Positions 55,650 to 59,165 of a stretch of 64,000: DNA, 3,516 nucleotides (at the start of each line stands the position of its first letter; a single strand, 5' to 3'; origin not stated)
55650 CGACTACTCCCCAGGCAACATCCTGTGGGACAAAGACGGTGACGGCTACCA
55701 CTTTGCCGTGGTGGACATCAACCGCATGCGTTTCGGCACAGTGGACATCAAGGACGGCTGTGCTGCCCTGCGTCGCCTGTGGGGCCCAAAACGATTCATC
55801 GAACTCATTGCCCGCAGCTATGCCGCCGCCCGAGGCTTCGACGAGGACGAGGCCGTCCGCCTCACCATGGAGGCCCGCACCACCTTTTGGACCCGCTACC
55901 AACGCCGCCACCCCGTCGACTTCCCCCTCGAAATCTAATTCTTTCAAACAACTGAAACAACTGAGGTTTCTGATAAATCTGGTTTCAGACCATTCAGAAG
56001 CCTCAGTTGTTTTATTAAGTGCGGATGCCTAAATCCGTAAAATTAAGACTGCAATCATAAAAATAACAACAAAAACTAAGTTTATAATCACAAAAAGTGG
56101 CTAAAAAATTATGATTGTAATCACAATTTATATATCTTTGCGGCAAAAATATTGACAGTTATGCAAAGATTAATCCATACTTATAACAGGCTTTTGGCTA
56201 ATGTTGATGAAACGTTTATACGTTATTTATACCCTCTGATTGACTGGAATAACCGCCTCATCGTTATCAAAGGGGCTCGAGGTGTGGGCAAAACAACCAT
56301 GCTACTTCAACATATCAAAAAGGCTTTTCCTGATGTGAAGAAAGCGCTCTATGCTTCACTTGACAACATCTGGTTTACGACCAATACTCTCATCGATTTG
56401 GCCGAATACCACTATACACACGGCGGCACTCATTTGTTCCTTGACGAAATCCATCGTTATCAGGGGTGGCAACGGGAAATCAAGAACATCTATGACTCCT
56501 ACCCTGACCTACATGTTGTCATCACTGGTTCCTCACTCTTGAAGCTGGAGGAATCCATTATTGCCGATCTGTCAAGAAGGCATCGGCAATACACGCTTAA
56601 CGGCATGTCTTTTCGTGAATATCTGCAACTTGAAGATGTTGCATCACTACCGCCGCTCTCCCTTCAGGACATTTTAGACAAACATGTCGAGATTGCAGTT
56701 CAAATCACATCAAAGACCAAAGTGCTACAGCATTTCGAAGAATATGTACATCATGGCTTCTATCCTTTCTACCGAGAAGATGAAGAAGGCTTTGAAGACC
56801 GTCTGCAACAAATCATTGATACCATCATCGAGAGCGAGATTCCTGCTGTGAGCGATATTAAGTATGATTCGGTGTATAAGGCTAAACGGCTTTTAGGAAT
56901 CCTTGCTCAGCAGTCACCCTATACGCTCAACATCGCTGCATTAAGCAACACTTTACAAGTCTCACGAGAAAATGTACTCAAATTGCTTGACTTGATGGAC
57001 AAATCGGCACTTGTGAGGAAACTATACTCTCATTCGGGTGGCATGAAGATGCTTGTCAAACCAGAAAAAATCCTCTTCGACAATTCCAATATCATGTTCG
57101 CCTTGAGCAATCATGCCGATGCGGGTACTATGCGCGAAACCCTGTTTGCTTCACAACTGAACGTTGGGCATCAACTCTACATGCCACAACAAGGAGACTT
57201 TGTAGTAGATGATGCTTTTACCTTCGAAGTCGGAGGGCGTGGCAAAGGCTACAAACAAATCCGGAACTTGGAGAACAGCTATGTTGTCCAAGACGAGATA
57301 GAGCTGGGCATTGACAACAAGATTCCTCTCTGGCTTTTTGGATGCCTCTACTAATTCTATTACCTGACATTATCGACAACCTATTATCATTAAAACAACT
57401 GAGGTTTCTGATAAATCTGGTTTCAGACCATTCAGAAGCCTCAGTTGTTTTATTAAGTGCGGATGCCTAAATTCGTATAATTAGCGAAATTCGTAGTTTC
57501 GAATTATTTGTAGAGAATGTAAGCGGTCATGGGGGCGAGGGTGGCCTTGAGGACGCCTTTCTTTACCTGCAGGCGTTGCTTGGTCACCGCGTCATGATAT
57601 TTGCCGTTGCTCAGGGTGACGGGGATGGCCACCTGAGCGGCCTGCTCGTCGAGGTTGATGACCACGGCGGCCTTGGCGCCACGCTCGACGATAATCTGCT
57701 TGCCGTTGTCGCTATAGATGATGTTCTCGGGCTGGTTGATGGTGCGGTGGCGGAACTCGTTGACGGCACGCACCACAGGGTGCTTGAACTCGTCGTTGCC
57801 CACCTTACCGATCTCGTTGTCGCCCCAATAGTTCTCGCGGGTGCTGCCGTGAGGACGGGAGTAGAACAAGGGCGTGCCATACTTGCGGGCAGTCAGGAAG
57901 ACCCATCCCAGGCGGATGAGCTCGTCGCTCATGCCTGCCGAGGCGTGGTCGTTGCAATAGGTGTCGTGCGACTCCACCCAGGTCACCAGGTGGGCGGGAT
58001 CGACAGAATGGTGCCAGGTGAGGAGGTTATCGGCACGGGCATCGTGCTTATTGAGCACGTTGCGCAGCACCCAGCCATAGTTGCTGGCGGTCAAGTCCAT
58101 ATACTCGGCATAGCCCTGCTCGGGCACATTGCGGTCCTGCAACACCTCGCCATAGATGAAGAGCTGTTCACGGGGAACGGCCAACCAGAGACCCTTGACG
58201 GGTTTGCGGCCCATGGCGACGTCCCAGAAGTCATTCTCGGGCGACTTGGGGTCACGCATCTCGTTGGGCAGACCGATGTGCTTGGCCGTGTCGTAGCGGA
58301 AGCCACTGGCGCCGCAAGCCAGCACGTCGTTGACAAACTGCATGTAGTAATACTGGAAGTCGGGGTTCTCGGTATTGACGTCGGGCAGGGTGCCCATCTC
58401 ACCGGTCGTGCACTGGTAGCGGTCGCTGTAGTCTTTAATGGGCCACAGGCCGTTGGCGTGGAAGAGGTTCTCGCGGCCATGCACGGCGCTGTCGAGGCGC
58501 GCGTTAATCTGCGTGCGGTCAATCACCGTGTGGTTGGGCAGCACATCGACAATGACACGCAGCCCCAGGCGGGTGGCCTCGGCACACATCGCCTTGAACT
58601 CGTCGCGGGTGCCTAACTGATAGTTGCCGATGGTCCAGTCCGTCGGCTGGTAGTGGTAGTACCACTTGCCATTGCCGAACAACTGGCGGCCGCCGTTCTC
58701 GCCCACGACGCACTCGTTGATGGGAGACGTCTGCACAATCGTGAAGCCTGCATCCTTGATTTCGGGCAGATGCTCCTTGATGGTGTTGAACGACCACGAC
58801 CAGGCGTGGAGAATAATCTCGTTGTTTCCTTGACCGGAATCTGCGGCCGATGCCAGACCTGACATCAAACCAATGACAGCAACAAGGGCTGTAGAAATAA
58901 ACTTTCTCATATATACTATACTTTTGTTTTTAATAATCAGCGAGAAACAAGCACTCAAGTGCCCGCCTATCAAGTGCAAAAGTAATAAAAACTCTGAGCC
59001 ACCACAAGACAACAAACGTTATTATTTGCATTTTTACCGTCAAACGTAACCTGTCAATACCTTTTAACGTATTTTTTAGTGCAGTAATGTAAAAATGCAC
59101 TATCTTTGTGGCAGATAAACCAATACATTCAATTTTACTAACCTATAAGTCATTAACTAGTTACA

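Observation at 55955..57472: AAA_14/DUF4143 ATPase gene bracketed by two identical 80-bp hairpin direct repeats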

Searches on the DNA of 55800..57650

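Call 55: search_rna_families(source=window, start=55800, end=57650, threshold=evalue, max_evalue=1)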
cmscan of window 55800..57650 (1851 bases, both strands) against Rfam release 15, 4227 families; matches with E-value up to 1: 8.
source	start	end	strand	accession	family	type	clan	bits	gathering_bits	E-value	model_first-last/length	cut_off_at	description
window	55948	56019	+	RF03344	mir-5365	Gene; miRNA;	-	26.8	70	0.0073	1-78/78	no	mir-5365 microRNA precursor family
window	57392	57451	-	RF03883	mir-9256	Gene; miRNA;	-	26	80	0.019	1-67/67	no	mir-9256 microRNA precursor family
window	55931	56028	+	RF03530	bglG-cis-reg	Cis-reg;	-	25.8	80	0.061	1-137/137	no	cis-regulatory element of the bglG/LicT operon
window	57391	57457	-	RF00727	bantam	Gene; miRNA;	CL00091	24.7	61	0.07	1-82/82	no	bantam microRNA precursor family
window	55953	56019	-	RF00727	bantam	Gene; miRNA;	CL00091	24.7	61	0.071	1-82/82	no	bantam microRNA precursor family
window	57386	57452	+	RF00727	bantam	Gene; miRNA;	CL00091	23.3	61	0.18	1-82/82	no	bantam microRNA precursor family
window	55954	56013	-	RF03883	mir-9256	Gene; miRNA;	-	23.1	80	0.12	1-67/67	no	mir-9256 microRNA precursor family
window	55948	56014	+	RF00727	bantam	Gene; miRNA;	CL00091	20.8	61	0.81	1-82/82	no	bantam microRNA precursor family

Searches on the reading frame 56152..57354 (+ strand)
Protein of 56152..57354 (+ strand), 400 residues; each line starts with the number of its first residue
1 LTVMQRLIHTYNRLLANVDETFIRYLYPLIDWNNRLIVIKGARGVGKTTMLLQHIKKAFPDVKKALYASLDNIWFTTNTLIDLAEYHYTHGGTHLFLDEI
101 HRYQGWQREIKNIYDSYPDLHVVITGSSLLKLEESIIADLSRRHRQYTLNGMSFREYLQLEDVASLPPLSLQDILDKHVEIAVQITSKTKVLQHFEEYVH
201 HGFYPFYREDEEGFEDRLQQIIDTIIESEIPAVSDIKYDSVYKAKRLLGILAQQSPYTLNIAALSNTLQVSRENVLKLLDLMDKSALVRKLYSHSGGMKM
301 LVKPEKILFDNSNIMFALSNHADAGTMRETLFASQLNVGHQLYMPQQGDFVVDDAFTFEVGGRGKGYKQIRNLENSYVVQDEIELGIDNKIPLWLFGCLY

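Call 5: search_protein_families(library=pfam, proteins=[window:56152-57354:+])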
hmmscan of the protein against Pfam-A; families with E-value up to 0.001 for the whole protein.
window:56152-57354:+ (400 aa): 4 families
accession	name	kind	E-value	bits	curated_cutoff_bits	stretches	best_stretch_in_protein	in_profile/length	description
PF13173.12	AAA_14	-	6.5e-32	110.7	27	1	33-158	1-129/129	AAA domain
PF13635.12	DUF4143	-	0.00014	22.1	28.1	1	241-336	13-118/160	Domain of unknown function (DUF4143)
PF25199.1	nSTAND_NTPase5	-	0.00022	21.5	34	1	31-124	38-130/145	Novel STAND NTPase 5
PF01764.32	Lipase_3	-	0.00077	19.8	22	0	98-129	43-72/140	Lipase (class 3)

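Call 21: find_encoding_contigs(protein=window:56161-57354:+, flank=4000, max_places=10)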
Protein window:56161-57354:+ (397 aa): 10 contigs read that carry it; 6 places shown.
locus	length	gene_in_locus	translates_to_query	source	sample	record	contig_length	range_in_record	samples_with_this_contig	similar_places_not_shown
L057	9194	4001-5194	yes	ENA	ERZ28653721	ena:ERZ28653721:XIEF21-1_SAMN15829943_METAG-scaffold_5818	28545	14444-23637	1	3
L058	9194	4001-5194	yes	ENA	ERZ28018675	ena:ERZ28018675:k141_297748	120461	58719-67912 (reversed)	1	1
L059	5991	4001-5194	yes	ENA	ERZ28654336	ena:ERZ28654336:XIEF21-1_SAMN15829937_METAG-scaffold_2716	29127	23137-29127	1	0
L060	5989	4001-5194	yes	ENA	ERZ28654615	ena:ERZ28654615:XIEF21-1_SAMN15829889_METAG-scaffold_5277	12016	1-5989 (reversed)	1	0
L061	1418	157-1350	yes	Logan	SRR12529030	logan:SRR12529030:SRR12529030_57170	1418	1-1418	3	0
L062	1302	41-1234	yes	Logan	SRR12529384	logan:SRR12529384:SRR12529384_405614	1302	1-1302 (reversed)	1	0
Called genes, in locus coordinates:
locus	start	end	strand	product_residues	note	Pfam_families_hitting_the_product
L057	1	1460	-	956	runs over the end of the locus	PF05547:Peptidase_M6, PF00404:Dockerin_1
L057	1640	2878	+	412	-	-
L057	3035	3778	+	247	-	PF06293:Kdo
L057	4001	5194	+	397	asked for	PF13173:AAA_14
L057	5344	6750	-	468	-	PF00128:Alpha-amylase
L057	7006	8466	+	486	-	PF01546:Peptidase_M20, PF07687:M20_dimer (weak)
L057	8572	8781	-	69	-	PF13443:HTH_26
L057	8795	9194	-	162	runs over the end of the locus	-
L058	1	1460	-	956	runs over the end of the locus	PF05547:Peptidase_M6, PF00404:Dockerin_1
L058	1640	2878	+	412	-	-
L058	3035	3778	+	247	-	PF06293:Kdo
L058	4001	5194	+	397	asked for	PF13173:AAA_14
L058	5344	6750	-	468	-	PF00128:Alpha-amylase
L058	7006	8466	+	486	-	PF01546:Peptidase_M20, PF07687:M20_dimer (weak)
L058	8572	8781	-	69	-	PF13443:HTH_26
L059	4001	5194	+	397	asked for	PF13173:AAA_14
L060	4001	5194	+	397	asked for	PF13173:AAA_14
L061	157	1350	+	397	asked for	PF13173:AAA_14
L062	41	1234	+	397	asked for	PF13173:AAA_14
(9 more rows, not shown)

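Call 22: find_homologous_proteins(query=window:56161-57354:+, max_evalue=1e-50)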
Query window:56161-57354:+ (397 aa): 7984 proteins with E <= 1e-50 among 8000 candidates; the best 120 are listed.
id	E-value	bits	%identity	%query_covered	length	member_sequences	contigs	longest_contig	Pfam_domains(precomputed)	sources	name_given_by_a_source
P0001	1.4e-264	895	100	100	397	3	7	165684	PF13173.13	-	-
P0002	1.3e-239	813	90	100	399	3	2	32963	PF13173.13,PF13635.13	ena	-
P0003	1.4e-236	803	89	100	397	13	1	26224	PF13173.13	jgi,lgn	jgi:hypothetical protein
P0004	2.0e-228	776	86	100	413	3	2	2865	PF13173.13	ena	-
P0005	3.9e-227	772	85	100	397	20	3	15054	PF13173.13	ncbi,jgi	-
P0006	1.3e-225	767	84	100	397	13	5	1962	PF13173.13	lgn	-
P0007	5.1e-222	755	83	100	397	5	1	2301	PF13173.13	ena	-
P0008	6.0e-215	732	86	94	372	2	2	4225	PF13173.13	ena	-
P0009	3.3e-210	716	79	100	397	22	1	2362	PF13173.13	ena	-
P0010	2.2e-190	651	71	100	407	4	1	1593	PF13173.13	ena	-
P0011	5.8e-189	646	69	100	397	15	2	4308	PF13173.13,PF13635.13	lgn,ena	-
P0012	1.5e-188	645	69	100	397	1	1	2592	PF13173.13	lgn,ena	-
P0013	2.3e-188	644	70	100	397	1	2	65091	PF13173.13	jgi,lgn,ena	-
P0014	3.1e-188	644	69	100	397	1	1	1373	PF13173.13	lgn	-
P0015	7.9e-188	642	70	100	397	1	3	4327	PF13173.13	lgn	-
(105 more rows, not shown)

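Call 23: find_encoding_contigs(protein=P0002, flank=3000, max_places=4)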
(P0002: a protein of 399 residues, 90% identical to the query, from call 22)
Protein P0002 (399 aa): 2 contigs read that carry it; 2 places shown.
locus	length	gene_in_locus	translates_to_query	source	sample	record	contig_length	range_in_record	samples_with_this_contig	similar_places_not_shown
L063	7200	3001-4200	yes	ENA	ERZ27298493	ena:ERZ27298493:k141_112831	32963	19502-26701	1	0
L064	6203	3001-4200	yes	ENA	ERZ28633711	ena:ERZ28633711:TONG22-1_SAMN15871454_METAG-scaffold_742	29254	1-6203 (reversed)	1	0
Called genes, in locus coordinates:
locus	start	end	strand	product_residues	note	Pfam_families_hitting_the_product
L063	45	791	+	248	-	PF06293:Kdo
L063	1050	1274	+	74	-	-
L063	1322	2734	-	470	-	PF00128:Alpha-amylase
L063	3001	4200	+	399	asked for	PF13173:AAA_14, PF13635:DUF4143 (faint)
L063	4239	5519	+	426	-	PF14281:PDDEXK_4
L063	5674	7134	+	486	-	PF01546:Peptidase_M20, PF07687:M20_dimer (weak)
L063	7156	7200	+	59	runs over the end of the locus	-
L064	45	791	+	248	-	PF06293:Kdo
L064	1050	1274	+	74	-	-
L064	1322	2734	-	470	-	PF00128:Alpha-amylase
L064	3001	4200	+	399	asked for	PF13173:AAA_14, PF13635:DUF4143 (faint)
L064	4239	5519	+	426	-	PF14281:PDDEXK_4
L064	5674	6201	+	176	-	?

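Call 24: find_encoding_contigs(protein=P0003, flank=3000, max_places=4)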
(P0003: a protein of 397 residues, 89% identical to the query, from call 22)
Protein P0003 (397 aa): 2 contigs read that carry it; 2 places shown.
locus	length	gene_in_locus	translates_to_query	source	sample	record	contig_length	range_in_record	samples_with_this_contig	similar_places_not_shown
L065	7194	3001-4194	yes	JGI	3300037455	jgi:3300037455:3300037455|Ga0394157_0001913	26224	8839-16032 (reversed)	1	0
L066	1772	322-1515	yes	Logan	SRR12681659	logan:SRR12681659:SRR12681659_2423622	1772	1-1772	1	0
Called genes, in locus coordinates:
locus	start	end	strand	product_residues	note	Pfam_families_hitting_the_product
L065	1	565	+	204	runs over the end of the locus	-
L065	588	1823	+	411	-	-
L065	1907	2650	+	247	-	PF06293:Kdo (weak)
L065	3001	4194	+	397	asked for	PF13173:AAA_14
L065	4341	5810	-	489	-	PF00128:Alpha-amylase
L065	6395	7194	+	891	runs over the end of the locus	-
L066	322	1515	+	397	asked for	PF13173:AAA_14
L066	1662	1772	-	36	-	?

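Call 25: find_encoding_contigs(protein=P0005, flank=3000, max_places=4)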
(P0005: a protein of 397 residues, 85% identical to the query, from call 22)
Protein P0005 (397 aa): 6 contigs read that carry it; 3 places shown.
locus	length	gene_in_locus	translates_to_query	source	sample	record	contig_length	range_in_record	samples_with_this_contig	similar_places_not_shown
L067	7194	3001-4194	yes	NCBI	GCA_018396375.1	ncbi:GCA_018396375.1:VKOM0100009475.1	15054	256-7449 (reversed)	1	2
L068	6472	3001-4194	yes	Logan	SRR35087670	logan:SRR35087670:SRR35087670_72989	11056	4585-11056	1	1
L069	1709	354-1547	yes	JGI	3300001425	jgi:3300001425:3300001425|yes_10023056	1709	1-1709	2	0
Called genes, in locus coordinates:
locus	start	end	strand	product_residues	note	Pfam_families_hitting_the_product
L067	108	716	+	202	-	-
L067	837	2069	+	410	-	-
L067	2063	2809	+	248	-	PF06293:Kdo, PF01636:APH (faint)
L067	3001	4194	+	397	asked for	PF13173:AAA_14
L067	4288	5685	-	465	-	PF00128:Alpha-amylase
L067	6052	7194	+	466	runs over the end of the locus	?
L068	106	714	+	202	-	-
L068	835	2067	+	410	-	-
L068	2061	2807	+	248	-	PF06293:Kdo, PF01636:APH (faint)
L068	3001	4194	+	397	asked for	PF13173:AAA_14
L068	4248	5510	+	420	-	PF14281:PDDEXK_4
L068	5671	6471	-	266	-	?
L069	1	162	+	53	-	?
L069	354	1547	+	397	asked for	PF13173:AAA_14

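Call 33: find_encoding_contigs(protein=L057:5344-6750:-, flank=3500, max_places=10)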
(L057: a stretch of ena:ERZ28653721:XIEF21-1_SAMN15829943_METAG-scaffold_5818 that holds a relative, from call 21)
Protein L057:5344-6750:- (468 aa): 5 contigs read that carry it; 2 places shown.
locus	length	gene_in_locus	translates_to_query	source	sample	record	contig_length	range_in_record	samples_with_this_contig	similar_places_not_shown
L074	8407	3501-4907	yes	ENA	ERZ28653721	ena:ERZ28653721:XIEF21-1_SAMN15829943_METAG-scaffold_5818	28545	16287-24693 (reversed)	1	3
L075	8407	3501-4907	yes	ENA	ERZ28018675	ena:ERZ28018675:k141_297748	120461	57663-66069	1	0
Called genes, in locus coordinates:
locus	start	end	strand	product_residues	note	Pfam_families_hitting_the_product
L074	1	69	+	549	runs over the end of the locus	PF03577:Peptidase_C69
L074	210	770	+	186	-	-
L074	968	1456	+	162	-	-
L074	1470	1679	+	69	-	PF13443:HTH_26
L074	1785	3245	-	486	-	PF01546:Peptidase_M20, PF07687:M20_dimer (weak)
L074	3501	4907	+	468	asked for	PF00128:Alpha-amylase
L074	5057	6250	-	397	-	PF13173:AAA_14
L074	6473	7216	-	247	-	PF06293:Kdo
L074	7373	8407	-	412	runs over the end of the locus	-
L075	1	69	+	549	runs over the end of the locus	PF03577:Peptidase_C69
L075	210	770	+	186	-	-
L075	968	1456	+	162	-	-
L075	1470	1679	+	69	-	PF13443:HTH_26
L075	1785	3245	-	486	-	PF01546:Peptidase_M20, PF07687:M20_dimer (weak)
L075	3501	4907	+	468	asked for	PF00128:Alpha-amylase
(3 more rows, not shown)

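Call 35: find_related_loci(query=window:56161-57354:+, collection=metagenome_contigs, flank=2500)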
Query window:56161-57354:+ (397 aa) in metagenome_contigs; peptide patterns used: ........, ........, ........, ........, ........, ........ (x = any residue, [..] = any of these).
136 stretches matched a pattern; 1 encode a relative of the query (tblastn E <= 1e-3); 1 distinct loci.
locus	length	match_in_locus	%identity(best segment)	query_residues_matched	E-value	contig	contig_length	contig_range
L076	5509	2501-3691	84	1-397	0e+0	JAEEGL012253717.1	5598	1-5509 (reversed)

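Call 36: find_related_loci(query=window:56161-57354:+, collection=genome_contigs, flank=2500)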
Query window:56161-57354:+ (397 aa) in genome_contigs; peptide patterns used: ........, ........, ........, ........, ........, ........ (x = any residue, [..] = any of these).
78 stretches matched a pattern; 8 encode a relative of the query (tblastn E <= 1e-3); 8 distinct loci.
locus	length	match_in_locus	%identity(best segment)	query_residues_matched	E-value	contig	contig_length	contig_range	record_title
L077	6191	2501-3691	80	1-397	0e+0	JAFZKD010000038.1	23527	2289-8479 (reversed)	MAG: Muribaculaceae bacterium isolate RGIG7840 Water_buffalos_Reticulum-4__c375023, whole genome shotgun sequence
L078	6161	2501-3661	51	9-396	7e-138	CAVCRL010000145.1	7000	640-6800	Lachnospiraceae bacterium isolate G02608-L1_cleanbin_000027 genome assembly, contig: Spades_G02608-L1_contig_3101, whole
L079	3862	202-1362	49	9-396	2e-134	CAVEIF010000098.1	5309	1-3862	Coprococcus eutactus isolate H07648-L1_cleanbin_000045 genome assembly, contig: Spades_H07648-L1_contig_11107, whole gen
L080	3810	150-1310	49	9-396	6e-137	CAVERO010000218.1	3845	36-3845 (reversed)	Candidatus Methanomethylophilaceae archaeon isolate H07675-L1_cleanbin_000048 genome assembly, contig: Spades_H07675-L1_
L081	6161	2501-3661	49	9-396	8e-132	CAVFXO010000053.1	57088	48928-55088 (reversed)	bacterium isolate H07626-L1_cleanbin_000033 genome assembly, contig: Spades_H07626-L1_contig_224, whole genome shotgun s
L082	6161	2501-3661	49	9-396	3e-131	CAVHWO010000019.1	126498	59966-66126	bacterium isolate G02653-L1_cleanbin_000011 genome assembly, contig: Spades_G02653-L1_contig_60, whole genome shotgun se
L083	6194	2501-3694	47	1-397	5e-119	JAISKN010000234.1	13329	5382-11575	MAG: Prevotellaceae bacterium isolate Hs463_bin52 k119_2712596, whole genome shotgun sequence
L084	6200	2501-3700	48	1-397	3e-116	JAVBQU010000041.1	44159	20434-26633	MAG: Bacteroidales bacterium isolate EPI_MAG_00175 c_000010746772, whole genome shotgun sequence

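Call 40: search_protein_families(library=padloc, proteins=[window:56161-57354:+, L063:4239-5519:+], max_evalue=0.01)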
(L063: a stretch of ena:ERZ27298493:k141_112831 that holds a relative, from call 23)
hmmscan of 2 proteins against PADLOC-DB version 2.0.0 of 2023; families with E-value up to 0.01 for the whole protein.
window:56161-57354:+ (397 aa): 9 families
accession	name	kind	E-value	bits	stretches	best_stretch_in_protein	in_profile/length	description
PDLC04789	PDC-S01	-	3.3e-33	113.2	1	30-309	16-268/375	-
PDLC04787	PDC-S01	-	2e-29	100.7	1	30-346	26-337/412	-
PDLC04790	PDC-S01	-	1.7e-23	81.1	1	31-323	27-306/422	-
PDLC04788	PDC-S01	-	5.4e-14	49.9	1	33-292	21-283/448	-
PDLC04791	PDC-S01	-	8.9e-14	49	1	30-154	18-150/395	-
PDLC04786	PDC-S01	-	4e-13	46.9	1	30-199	15-194/439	-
PDLC04792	PDC-S01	-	1.8e-06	24.9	1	30-199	18-194/452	-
PDLC04140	mad8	-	0.0071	13.9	0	30-56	26-52/314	mads_8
PDLC00289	PtuA1|PtuA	-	0.0073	13.4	0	31-61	28-57/404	AAA ATPase domain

L063:4239-5519:+ (426 aa): 7 families
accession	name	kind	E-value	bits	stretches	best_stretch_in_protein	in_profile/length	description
PDLC04983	PDC-S26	-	1.4e-77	259.9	1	7-418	7-408/413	-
PDLC04974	PDC-S26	-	3.1e-51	172.9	1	5-422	4-396/401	-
PDLC04980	PDC-S26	-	5.9e-50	168.7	1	7-407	5-377/389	-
PDLC04977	PDC-S26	-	1.7e-21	74.8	1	13-184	11-183/400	-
PDLC04972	PDC-S26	-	9.3e-19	66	1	6-218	9-206/397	-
PDLC04976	PDC-S26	-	5.1e-15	53.5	1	29-275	29-285/451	-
PDLC04979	PDC-S26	-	3.9e-06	24.1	1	79-144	66-126/383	-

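Call 41: search_protein_families(library=ncbifam, proteins=[window:56161-57354:+, L063:4239-5519:+], max_evalue=0.01)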
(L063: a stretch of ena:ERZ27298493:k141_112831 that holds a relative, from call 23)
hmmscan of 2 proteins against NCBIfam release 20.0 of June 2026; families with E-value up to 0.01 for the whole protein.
window:56161-57354:+ (397 aa): 1 family
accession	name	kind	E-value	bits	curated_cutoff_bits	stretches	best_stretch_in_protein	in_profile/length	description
TIGR00738.1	rrf2_super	superfamily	0.0021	17.9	73.3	1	241-305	10-75/132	Rrf2 family transcriptional regulator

L063:4239-5519:+ (426 aa): 0 families

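Call 42: search_solved_structures(query=window:56161-57354:+, max_evalue=0.01)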
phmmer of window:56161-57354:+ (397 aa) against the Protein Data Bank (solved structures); distinct sequences matched with E-value up to 0.01: 0.

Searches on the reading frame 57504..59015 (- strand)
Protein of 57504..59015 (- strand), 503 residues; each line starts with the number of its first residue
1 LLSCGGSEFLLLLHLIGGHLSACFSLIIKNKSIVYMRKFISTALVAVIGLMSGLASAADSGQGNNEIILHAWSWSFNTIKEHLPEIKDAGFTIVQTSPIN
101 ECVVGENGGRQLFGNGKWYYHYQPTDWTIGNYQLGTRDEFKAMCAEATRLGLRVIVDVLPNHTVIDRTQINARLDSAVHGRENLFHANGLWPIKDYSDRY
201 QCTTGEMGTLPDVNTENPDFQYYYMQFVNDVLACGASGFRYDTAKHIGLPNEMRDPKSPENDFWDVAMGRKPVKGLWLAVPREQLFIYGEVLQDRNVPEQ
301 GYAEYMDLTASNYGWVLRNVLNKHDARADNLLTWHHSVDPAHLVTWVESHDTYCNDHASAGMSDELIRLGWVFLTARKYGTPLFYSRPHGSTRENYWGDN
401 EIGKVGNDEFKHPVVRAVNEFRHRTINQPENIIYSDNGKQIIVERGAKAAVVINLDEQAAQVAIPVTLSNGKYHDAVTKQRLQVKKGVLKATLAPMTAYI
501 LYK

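Call 5: search_protein_families(library=pfam, proteins=[window:57504-59015:-])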
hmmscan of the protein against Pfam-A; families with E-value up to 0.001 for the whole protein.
window:57504-59015:- (503 aa): 1 family
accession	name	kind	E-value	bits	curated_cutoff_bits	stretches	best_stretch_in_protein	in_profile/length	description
PF00128.31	Alpha-amylase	-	8.5e-14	52.1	22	1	77-262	19-206/446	Alpha amylase, catalytic domain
